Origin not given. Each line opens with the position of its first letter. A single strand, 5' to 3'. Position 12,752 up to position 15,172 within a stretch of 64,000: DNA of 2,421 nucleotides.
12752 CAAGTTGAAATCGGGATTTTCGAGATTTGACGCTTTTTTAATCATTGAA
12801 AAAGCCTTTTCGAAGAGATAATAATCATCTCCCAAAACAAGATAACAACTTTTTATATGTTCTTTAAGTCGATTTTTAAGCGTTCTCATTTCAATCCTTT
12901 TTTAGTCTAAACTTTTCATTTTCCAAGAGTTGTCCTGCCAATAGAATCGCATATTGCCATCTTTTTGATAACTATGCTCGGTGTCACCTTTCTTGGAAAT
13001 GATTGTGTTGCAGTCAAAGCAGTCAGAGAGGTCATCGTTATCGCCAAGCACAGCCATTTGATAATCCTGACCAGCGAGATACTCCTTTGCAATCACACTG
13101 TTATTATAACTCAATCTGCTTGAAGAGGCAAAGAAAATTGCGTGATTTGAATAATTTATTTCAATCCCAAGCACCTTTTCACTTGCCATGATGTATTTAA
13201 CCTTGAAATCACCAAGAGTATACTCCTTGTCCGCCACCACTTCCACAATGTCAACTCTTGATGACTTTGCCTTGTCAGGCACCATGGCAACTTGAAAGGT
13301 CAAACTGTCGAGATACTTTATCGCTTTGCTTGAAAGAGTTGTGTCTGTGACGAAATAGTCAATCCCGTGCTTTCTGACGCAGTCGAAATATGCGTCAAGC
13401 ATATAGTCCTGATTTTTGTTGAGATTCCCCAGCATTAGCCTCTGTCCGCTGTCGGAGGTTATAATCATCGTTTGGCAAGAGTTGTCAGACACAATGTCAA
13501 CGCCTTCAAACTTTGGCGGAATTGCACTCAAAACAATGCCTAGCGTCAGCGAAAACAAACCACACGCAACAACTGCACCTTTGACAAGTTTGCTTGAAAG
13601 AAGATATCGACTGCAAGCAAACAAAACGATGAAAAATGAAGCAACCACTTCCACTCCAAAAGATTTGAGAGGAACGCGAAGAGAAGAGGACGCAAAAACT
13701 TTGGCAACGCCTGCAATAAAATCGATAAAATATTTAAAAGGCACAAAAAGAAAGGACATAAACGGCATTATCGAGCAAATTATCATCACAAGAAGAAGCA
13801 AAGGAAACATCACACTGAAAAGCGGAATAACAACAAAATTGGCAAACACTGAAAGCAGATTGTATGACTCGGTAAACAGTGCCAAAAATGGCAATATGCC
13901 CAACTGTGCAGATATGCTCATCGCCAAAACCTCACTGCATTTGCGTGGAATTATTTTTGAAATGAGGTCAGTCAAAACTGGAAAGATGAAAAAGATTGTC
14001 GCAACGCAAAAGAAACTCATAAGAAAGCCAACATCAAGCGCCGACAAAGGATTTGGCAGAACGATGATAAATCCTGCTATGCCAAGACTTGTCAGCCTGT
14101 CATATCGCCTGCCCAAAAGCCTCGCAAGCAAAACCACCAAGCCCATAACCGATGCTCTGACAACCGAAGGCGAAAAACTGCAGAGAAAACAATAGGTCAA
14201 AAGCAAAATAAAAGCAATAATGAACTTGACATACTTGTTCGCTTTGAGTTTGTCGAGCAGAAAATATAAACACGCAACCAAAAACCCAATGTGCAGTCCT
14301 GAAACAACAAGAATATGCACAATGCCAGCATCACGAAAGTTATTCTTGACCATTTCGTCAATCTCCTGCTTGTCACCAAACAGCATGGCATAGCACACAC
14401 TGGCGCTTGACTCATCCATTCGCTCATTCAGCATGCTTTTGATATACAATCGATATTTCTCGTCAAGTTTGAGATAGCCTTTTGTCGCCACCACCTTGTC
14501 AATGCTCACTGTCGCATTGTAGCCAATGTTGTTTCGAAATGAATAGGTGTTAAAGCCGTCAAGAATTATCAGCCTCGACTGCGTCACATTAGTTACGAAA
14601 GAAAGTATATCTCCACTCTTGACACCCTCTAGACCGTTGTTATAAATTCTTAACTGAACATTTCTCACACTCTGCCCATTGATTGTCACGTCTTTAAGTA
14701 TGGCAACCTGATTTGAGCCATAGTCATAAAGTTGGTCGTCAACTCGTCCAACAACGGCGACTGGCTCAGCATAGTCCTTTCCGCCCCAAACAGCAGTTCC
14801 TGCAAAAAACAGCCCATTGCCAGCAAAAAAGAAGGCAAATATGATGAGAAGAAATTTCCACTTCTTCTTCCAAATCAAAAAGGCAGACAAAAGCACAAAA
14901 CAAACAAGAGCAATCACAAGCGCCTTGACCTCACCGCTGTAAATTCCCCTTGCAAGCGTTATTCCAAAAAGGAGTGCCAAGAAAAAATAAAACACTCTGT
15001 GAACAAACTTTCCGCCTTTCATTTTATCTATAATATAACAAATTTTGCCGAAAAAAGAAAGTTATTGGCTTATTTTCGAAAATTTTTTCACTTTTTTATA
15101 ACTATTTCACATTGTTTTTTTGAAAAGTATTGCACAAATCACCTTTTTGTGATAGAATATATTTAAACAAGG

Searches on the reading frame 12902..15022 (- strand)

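Call 63: search_protein_families(library=pfam, proteins=[window:12902-15022:-], max_evalue=1e-8)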
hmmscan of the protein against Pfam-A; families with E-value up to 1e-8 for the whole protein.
window:12902-15022:- (706 aa): 1 family
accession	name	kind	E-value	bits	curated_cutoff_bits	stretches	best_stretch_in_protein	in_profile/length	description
PF03772.21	Competence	-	2.6e-55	188.1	23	1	213-469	1-262/270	Competence protein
